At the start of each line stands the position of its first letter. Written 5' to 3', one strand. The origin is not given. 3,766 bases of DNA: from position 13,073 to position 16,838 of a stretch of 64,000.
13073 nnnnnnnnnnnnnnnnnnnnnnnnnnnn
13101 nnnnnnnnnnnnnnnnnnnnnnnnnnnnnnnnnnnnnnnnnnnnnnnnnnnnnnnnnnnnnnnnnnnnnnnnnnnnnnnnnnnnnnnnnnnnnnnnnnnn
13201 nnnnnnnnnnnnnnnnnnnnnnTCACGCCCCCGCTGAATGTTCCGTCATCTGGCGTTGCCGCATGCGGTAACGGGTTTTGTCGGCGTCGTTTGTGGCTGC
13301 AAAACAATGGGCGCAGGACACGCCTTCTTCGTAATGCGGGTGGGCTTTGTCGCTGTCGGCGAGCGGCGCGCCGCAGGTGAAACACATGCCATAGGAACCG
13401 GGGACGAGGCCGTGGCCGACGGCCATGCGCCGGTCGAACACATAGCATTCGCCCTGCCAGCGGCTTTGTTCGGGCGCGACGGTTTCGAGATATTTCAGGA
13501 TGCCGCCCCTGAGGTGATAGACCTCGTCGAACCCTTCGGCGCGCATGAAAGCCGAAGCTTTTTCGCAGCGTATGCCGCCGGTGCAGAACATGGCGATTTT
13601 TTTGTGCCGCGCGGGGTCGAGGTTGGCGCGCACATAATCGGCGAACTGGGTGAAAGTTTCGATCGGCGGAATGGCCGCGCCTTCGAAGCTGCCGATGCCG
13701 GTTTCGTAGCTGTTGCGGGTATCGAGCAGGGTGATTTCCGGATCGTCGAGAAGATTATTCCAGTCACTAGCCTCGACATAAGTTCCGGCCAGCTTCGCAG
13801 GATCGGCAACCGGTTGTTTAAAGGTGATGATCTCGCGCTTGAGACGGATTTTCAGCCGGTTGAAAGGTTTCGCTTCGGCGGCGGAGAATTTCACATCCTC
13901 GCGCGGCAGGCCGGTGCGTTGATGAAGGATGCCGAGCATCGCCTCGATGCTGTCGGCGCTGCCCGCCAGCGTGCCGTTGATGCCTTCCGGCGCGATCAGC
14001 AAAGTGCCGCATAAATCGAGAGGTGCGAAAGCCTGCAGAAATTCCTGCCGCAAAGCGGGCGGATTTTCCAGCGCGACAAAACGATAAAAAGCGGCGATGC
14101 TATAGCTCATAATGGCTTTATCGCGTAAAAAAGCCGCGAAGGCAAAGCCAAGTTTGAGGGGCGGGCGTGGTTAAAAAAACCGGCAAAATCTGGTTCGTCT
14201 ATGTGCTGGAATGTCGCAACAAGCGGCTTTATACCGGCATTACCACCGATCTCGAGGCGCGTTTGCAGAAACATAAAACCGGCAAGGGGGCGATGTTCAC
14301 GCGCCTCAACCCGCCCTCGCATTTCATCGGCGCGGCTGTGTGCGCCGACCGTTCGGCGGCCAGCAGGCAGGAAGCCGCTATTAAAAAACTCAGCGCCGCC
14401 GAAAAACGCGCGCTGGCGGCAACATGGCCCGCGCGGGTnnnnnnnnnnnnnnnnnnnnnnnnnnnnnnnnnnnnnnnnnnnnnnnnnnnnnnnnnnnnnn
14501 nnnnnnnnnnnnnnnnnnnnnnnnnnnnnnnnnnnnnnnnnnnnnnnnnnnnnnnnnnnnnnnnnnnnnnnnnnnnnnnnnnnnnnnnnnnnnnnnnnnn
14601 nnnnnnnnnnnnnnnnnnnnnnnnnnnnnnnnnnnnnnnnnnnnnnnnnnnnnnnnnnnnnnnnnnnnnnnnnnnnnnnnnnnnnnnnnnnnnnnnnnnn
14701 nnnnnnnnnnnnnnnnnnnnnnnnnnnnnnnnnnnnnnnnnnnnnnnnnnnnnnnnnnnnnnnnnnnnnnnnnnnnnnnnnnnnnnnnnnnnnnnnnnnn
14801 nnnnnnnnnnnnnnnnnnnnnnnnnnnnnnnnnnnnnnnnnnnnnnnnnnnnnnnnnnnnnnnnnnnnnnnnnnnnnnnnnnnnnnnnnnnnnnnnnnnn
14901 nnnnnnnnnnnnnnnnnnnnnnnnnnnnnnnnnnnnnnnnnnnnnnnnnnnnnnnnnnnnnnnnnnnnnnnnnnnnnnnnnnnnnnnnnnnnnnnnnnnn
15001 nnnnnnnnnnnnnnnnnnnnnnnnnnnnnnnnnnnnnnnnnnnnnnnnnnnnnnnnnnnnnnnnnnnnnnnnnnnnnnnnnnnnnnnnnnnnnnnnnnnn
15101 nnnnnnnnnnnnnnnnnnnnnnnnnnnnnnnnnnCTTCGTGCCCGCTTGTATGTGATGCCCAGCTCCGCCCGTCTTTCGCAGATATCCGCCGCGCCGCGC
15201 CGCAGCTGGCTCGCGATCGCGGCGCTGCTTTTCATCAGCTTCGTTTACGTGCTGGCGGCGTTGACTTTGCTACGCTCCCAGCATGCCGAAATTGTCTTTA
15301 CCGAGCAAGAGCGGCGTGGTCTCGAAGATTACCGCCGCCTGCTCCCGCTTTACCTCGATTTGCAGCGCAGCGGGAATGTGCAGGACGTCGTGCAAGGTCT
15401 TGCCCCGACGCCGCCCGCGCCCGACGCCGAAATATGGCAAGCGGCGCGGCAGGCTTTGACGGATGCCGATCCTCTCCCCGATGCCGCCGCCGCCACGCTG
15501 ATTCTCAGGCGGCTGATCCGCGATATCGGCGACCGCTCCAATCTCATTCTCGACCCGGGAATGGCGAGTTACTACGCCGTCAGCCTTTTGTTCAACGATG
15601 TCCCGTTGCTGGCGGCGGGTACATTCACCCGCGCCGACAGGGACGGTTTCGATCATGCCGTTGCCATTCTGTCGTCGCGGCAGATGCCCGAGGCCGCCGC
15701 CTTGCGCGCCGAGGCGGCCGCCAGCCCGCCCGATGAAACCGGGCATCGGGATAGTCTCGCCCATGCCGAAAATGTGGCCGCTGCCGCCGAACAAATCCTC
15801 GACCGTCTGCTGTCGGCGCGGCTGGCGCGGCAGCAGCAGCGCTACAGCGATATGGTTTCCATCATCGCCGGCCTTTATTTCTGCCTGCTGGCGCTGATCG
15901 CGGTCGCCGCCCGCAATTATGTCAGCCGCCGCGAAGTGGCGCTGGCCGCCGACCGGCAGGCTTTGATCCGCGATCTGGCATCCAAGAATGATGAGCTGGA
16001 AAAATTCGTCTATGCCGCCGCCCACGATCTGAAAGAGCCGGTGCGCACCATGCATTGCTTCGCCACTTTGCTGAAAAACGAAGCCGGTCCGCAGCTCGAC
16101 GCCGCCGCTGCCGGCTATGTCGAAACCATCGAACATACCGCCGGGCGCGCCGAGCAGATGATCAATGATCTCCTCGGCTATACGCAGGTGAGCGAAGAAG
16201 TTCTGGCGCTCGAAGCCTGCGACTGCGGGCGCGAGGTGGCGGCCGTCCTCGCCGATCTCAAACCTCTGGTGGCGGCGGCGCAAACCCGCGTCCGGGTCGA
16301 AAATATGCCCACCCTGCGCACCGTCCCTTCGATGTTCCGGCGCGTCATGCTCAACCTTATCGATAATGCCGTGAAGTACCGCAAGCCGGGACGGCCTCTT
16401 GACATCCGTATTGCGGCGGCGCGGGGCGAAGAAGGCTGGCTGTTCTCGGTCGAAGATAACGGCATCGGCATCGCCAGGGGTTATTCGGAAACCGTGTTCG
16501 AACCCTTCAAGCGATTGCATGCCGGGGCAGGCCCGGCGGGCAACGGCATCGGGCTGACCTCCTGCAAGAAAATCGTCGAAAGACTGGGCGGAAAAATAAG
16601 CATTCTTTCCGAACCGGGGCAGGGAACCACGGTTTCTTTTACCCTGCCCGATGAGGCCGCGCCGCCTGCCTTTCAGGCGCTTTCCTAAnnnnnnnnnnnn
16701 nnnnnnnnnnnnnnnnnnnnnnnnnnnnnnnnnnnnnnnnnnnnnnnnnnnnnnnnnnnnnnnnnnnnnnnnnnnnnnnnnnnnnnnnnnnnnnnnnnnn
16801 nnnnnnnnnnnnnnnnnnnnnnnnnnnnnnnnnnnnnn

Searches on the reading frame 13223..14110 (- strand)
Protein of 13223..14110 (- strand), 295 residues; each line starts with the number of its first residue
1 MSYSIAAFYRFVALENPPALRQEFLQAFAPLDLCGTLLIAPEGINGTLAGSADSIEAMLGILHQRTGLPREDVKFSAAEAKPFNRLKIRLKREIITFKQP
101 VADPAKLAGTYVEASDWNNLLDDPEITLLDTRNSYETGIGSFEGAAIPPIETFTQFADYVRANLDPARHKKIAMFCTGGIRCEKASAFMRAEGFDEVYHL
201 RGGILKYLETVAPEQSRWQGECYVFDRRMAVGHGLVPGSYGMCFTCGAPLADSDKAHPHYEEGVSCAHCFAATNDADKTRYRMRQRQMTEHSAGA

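Call 14: search_protein_families(library=pfam, proteins=[window:13223-14110:-], max_evalue=0.0001)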
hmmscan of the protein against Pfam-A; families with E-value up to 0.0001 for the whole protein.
window:13223-14110:- (295 aa): 2 families
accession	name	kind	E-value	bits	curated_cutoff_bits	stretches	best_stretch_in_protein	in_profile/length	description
PF17773.7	UPF0176_N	-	3.7e-27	95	26.2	1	3-94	1-92/92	UPF0176 acylphosphatase like domain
PF00581.25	Rhodanese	-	7.8e-08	33.1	22.2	1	116-208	4-100/102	Rhodanese-like domain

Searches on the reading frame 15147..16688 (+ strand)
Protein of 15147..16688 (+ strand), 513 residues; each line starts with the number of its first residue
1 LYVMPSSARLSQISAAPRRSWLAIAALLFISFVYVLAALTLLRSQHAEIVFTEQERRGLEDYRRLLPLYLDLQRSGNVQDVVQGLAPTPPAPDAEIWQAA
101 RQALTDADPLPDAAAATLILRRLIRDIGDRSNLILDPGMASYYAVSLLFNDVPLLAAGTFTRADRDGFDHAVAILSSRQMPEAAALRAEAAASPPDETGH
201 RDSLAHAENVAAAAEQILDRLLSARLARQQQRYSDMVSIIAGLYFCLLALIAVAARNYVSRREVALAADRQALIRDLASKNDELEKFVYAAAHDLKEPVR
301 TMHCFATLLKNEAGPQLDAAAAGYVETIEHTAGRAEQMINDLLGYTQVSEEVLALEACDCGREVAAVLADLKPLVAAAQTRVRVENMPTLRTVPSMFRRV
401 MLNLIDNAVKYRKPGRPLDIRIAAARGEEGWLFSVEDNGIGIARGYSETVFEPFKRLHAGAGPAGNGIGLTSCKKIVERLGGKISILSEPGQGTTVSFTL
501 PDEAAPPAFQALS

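Call 21: search_protein_families(library=pfam, proteins=[window:15147-16688:+], max_evalue=0.0001)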
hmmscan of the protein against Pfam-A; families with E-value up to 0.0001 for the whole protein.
window:15147-16688:+ (513 aa): 2 families
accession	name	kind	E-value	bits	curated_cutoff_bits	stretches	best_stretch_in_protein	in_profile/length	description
PF02518.31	HATPase_c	-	2.5e-26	92.7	26.4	1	395-503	4-110/111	Histidine kinase-, DNA gyrase B-, and HSP90-like ATPase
PF00512.31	HisKA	-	3e-09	37.2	26.9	1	284-347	2-62/66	His Kinase A (phospho-acceptor) domain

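Call 44: search_protein_families(library=ncbifam, proteins=[window:15147-16688:+], max_evalue=0.00001)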
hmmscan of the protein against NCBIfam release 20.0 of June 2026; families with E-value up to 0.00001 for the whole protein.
window:15147-16688:+ (513 aa): 72 families (the best 25 are shown)
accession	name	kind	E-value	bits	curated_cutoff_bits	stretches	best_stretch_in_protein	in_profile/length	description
NF047465.1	hybrid_HK_LvrA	exception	4.8e-37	127.4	1200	1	273-501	589-817/819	hybrid histidine kinase/response regulator LvrA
NF046044.1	PnpS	equivalog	6.8e-31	107.6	400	1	285-501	171-390/390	two-component system histidine kinase PnpS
TIGR02966.1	phoR_proteo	equivalog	2.5e-27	95.8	334.2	1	284-499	114-332/333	phosphate regulon sensor histidine kinase PhoR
NF006800.0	PRK09303.1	equivalog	3.4e-26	92.1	342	1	277-501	144-376/383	histidine kinase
TIGR02956.1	TMAO_torS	equivalog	7.1e-26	90.6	676.5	1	286-506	466-686/967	TMAO reductase system sensor histidine kinase/response regulator TorS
NF041880.1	EPS_EpsF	equivalog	1.6e-24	86.3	900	1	274-498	264-487/492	response regulator EpsF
NF033092.0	HK_WalK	equivalog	1.7e-23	83.1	725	1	282-501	370-593/594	cell wall metabolism sensor histidine kinase WalK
NF041832.1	near_NosP_CTERM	subfamily_domain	5.2e-23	81.7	400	1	285-503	8-226/370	NahK/ErcS family hybrid sensor histidine kinase/response regulator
NF008468.0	PRK11360.1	equivalog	2.2e-22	79.2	646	1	284-503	396-609/616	two-component system sensor histidine kinase AtoS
NF047874.1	MASE3_PAS_HK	subfamily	2.8e-22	79.3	560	1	396-502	519-625/655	MASE3 domain-containing sensor histidine kinase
NF007793.0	PRK10490.1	equivalog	2e-21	75.8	1123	1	276-506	655-886/895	two-component system sensor histidine kinase KdpD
NF040691.1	MtrAB_MtrB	equivalog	3.4e-21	75.9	450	1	269-505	256-495/507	MtrAB system histidine kinase MtrB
NF008312.0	PRK11100.1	equivalog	3.4e-21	75.6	356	1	260-503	233-475/477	two-component system sensor histidine kinase CreC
NF011874.0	PRK15347.1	equivalog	4e-21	74.8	852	1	233-504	348-616/921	two component system sensor kinase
TIGR01386.1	cztS_silS_copS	subfamily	4.7e-20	72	292.55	1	283-501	240-457/457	heavy metal sensor histidine kinase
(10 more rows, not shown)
